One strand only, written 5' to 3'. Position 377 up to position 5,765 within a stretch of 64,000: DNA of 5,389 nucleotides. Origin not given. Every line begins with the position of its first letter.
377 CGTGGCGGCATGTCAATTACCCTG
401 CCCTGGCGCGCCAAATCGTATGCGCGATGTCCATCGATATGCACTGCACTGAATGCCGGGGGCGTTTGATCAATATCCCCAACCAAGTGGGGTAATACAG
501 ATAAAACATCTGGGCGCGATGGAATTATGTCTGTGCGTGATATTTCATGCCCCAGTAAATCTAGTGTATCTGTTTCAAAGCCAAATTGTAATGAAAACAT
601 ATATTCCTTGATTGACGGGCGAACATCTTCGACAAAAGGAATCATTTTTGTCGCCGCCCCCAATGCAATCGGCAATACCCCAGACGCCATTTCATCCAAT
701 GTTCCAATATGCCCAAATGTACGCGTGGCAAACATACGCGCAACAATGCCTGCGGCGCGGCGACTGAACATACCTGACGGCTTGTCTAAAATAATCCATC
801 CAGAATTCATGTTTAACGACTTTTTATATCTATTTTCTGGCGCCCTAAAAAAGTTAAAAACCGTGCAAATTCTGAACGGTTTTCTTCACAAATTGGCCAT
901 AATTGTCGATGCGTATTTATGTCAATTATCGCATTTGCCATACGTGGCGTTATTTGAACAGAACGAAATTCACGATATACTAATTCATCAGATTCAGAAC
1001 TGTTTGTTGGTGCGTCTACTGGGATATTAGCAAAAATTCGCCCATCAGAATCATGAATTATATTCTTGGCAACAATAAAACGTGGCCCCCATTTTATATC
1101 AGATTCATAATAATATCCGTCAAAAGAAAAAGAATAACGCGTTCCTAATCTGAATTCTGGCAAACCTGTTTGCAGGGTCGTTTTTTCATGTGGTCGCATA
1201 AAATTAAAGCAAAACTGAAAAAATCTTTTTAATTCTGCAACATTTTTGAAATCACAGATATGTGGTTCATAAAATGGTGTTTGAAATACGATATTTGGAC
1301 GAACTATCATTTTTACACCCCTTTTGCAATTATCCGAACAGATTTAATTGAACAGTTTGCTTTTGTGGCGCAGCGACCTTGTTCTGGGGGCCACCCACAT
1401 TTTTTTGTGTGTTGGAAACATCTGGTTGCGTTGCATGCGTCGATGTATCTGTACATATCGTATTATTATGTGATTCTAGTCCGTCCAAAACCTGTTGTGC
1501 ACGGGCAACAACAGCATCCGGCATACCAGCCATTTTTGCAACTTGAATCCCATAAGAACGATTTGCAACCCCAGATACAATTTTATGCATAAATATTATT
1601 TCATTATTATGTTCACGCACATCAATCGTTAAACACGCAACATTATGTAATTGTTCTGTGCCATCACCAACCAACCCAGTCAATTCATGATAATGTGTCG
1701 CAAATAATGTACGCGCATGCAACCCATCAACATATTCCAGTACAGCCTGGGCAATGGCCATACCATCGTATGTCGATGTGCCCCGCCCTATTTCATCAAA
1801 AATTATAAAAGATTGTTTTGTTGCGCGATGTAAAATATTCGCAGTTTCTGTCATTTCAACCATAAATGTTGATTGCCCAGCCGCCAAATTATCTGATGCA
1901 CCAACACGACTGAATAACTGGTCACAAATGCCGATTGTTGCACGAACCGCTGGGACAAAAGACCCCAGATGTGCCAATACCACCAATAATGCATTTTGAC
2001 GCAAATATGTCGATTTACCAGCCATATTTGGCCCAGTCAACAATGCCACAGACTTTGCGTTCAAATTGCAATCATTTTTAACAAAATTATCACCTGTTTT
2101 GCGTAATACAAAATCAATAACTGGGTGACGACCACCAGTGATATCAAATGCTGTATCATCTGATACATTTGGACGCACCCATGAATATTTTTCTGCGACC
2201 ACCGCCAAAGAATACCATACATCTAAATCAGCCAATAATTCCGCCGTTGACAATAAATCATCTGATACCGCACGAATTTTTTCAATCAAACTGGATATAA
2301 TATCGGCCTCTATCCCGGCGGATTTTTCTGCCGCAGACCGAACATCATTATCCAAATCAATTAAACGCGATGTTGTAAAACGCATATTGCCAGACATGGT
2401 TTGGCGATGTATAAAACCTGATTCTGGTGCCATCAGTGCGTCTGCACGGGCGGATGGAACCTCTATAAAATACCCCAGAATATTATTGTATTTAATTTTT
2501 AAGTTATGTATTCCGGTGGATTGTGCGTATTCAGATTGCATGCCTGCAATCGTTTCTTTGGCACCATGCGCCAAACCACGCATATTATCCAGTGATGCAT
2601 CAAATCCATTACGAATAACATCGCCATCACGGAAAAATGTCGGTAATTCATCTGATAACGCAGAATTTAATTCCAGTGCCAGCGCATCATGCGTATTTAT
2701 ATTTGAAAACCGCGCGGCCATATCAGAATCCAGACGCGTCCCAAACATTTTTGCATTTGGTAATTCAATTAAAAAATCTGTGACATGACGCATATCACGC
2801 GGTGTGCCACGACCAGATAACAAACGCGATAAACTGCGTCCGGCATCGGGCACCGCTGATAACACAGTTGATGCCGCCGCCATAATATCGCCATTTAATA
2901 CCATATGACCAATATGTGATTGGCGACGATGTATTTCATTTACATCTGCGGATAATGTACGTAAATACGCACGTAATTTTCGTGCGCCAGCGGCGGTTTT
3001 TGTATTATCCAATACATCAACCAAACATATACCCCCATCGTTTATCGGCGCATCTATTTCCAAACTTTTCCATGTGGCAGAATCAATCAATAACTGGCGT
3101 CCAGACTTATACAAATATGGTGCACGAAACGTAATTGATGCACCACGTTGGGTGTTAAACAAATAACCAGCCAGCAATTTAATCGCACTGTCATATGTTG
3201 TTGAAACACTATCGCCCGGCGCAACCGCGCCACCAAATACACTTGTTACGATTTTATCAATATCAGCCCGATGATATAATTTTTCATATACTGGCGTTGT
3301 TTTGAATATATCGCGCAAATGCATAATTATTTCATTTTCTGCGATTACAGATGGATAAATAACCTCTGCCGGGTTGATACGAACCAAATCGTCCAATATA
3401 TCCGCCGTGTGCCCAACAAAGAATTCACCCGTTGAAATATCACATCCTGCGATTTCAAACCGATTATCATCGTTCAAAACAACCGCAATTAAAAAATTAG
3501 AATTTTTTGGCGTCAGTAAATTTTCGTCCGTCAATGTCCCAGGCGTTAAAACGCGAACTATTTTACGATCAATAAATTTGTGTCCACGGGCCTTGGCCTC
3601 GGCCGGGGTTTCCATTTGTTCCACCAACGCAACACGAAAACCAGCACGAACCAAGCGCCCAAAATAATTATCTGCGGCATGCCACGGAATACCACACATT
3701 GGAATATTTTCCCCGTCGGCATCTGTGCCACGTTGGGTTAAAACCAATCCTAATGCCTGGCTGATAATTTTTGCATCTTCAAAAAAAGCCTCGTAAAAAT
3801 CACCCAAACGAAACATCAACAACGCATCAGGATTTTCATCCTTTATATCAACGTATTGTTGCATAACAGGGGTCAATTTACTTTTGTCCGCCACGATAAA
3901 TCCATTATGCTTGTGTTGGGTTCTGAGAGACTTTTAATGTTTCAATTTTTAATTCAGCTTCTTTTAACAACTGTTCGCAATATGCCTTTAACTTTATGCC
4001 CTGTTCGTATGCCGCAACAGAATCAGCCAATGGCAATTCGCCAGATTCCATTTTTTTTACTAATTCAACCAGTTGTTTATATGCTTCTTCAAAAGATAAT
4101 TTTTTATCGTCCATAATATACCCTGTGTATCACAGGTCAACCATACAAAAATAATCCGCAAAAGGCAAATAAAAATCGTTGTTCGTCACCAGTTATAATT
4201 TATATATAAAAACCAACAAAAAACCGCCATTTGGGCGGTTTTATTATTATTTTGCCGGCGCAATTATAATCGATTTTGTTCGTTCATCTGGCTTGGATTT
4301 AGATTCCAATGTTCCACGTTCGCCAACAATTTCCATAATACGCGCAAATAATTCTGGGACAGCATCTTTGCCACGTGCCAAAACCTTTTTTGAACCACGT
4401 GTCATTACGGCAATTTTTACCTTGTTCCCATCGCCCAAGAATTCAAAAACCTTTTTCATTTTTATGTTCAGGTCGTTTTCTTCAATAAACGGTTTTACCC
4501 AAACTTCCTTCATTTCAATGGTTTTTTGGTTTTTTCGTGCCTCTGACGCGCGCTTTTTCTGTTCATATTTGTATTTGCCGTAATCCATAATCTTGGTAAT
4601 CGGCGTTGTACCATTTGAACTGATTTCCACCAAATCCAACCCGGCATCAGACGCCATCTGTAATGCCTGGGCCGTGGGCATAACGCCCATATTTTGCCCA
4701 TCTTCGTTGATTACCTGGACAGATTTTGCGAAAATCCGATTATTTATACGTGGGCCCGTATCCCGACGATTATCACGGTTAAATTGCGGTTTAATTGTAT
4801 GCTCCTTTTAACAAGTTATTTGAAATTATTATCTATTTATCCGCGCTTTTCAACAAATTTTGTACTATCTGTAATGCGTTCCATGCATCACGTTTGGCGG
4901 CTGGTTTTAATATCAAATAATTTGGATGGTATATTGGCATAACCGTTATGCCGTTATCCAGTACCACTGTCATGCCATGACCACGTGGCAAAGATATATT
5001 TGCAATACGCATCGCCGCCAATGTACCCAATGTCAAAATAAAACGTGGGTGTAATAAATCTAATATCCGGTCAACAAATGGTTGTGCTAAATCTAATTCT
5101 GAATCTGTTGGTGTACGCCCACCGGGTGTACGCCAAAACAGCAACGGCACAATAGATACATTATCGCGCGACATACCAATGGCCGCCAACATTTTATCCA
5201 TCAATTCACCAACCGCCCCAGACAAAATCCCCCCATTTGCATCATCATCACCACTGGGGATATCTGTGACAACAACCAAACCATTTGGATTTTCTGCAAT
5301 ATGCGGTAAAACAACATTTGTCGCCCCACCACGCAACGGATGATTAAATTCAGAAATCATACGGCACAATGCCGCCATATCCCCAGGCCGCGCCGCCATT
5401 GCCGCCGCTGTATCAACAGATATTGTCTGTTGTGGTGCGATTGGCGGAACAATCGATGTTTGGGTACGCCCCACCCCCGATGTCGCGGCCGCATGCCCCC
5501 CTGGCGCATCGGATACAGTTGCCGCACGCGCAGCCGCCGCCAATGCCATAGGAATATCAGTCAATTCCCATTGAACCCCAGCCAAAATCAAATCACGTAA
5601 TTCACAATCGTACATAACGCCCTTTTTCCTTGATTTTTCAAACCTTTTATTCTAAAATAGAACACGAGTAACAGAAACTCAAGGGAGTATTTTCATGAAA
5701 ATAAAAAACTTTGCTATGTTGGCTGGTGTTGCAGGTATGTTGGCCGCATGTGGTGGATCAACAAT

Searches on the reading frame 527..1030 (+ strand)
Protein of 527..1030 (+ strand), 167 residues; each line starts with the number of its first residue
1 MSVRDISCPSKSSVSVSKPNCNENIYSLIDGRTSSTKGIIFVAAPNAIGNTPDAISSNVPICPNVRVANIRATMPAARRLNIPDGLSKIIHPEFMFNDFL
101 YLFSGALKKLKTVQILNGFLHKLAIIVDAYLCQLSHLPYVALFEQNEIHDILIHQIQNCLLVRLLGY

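Call 28: search_protein_families(library=pfam, proteins=[window:527-1030:+], max_evalue=0.0001)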
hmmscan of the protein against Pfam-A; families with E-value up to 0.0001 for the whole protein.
window:527-1030:+ (167 aa): 0 families

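Call 44: find_encoding_contigs(protein=window:527-1030:+, flank=10000, max_places=2)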
Protein window:527-1030:+ (167 aa): no gene with exactly this product is on record in the collection.

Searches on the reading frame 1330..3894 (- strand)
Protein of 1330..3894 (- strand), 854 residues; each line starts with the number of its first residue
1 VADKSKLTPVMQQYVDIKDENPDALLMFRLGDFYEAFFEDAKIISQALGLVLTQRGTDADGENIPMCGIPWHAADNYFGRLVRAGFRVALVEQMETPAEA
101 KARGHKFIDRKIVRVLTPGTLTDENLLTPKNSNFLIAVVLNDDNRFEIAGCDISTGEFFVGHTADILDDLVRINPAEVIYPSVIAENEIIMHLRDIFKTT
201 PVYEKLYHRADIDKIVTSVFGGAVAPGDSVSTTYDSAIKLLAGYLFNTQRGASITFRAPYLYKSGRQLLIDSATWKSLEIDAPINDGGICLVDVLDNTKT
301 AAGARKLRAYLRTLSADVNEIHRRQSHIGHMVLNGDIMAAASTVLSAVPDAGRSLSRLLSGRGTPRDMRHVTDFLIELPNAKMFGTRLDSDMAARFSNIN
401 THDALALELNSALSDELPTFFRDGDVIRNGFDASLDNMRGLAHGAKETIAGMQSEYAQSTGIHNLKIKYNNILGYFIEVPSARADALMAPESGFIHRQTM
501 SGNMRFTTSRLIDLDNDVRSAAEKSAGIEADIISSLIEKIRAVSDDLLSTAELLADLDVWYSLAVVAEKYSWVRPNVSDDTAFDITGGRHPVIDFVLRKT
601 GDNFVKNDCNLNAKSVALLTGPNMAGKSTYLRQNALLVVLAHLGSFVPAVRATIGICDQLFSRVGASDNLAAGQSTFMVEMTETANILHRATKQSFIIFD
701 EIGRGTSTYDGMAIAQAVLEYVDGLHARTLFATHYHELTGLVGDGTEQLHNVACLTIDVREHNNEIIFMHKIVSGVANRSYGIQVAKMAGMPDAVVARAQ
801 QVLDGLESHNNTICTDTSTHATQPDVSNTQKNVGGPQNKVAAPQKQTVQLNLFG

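Call 28: search_protein_families(library=pfam, proteins=[window:1330-3894:-], max_evalue=0.0001)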
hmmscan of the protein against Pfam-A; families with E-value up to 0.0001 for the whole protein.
window:1330-3894:- (854 aa): 5 families
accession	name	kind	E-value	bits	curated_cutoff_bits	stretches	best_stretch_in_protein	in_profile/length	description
PF00488.27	MutS_V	-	7.5e-80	267.8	30.2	1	618-807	2-188/188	MutS domain V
PF01624.25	MutS_I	-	1.6e-40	138.3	20.6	1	8-124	1-112/113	MutS domain I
PF05192.23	MutS_III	-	7.3e-27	95.4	34.1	1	273-564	1-194/194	MutS domain III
PF05190.23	MutS_IV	-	2.3e-19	69.9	22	1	430-523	1-91/92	MutS family domain IV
PF05188.22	MutS_II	-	3.2e-09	37.7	25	1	133-204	1-77/133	MutS domain II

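Call 43: find_encoding_contigs(protein=window:1330-3894:-, flank=10000, max_places=3)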
Protein window:1330-3894:- (854 aa): no gene with exactly this product is on record in the collection.
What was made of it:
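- Tried and rejected: These failed because the exact products are not on record (calls 43, 44).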

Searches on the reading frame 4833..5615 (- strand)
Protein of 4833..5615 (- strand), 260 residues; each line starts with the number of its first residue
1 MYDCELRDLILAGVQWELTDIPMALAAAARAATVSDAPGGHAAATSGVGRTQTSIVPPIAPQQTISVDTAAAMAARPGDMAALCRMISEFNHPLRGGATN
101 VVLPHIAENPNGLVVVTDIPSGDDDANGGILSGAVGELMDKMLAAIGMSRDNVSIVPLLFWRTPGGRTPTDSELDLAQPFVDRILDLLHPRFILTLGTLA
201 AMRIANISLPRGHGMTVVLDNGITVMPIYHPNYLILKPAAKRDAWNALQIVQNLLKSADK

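Call 28: search_protein_families(library=pfam, proteins=[window:4833-5615:-], max_evalue=0.0001)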
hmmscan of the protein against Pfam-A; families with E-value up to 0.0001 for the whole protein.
window:4833-5615:- (260 aa): 1 family
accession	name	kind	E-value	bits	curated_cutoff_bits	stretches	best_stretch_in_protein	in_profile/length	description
PF03167.25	UDG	-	4.2e-16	59.7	24.3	1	113-249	10-141/141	Uracil DNA glycosylase superfamily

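Call 45: find_encoding_contigs(protein=window:4833-5615:-, flank=10000, max_places=2)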
Protein window:4833-5615:- (260 aa): 12 contigs read that carry it; 2 places shown.
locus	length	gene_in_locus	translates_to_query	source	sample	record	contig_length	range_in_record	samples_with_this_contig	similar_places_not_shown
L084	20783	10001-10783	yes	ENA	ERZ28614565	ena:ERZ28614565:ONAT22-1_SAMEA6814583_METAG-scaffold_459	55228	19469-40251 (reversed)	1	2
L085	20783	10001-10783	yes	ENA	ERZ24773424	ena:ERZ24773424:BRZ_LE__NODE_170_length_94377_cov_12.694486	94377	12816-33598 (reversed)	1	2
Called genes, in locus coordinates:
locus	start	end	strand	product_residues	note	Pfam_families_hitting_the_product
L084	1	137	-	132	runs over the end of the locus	PF00825:Ribonuclease_P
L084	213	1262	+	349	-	PF06723:MreB_Mbl, PF00022:Actin, PF00012:HSP70, PF14450:FtsA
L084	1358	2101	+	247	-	PF00005:ABC_tran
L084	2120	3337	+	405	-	PF12704:MacB_PCD, PF02687:FtsX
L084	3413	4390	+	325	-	-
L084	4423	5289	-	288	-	PF01210:NAD_Gly3P_dh_N, PF07479:NAD_Gly3P_dh_C, PF20618:GPD_NAD_C_bact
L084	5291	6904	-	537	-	PF07719:TPR_2 (faint), PF13181:TPR_8 (faint), PF13428:TPR_14 (faint), PF00515:TPR_1 (faint), PF13424:TPR_12 (faint)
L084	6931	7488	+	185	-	PF02527:GidB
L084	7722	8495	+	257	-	PF00142:Fer4_NifH (faint), PF01656:CbiA, PF02374:ArsA_ATPase (weak), PF06564:CBP_BcsQ, PF09140:MipZ (weak), PF10609:ParA, PF13614:AAA_31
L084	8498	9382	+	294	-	PF02195:ParB_N, PF17762:HTH_ParB, PF23433:DUF7119 (weak)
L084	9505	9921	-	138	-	PF00691:OmpA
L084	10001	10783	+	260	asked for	PF03167:UDG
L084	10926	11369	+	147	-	PF05198:IF3_N, PF00707:IF3_C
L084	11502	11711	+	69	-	PF02609:Exonuc_VII_S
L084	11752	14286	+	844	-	PF01624:MutS_I, PF05188:MutS_II, PF05192:MutS_III, PF05190:MutS_IV, PF00488:MutS_V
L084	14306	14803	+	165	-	-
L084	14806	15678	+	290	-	PF01509:TruB_N, PF09157:TruB-C_2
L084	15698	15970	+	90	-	PF00312:Ribosomal_S15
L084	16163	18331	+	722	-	PF01138:RNase_PH, PF03725:RNase_PH_C, PF03726:PNPase, PF01138:RNase_PH, PF00013:KH_1, PF00575:S1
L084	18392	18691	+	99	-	PF02575:YbaB_DNA_bd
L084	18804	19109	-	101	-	-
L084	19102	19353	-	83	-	PF13560:HTH_31 (weak), PF12844:HTH_19 (faint), PF01381:HTH_3 (weak)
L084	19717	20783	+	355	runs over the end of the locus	PF13641:Glyco_tranf_2_3, PF00535:Glycos_transf_2, PF10111:Glyco_tranf_2_2 (weak)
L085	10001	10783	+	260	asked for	PF03167:UDG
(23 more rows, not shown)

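Call 76: search_protein_families(library=pfam, proteins=[L084:19102-19353:-, L084:18392-18691:+], max_evalue=0.01)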
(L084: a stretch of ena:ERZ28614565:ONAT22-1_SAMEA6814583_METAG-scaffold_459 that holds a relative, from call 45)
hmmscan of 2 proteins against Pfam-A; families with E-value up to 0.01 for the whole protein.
L084:19102-19353:- (83 aa): 3 families
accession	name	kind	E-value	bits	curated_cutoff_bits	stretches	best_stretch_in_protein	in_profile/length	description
PF13560.12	HTH_31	-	6.4e-06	26.8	27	1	11-58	2-50/64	Helix-turn-helix domain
PF01381.28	HTH_3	-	1.2e-05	25.6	23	1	18-58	4-44/55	Helix-turn-helix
PF12844.13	HTH_19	-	2.3e-05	24.7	30.2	1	14-60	3-49/64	Helix-turn-helix domain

L084:18392-18691:+ (99 aa): 1 family
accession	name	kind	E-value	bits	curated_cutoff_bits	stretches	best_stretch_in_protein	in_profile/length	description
PF02575.21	YbaB_DNA_bd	-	4.1e-17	62.6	25.5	1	7-95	1-90/91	YbaB/EbfC DNA-binding family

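Call 78: search_protein_families(library=ncbifam, proteins=[L084:19102-19353:-], max_evalue=0.01)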
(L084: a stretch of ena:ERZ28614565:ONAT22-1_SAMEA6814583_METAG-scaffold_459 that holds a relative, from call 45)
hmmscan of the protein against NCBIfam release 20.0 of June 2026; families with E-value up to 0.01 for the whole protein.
L084:19102-19353:- (83 aa): 2 families
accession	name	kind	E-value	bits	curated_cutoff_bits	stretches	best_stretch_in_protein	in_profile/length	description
TIGR03830.1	CxxCG_CxxCG_HTH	subfamily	1.5e-05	24.8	61.8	1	7-53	62-108/127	type II TA system antitoxin MqsA family protein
NF041951.1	phage_RstR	subfamily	0.001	19.3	80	1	11-58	3-50/108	RstR family transcriptional repressor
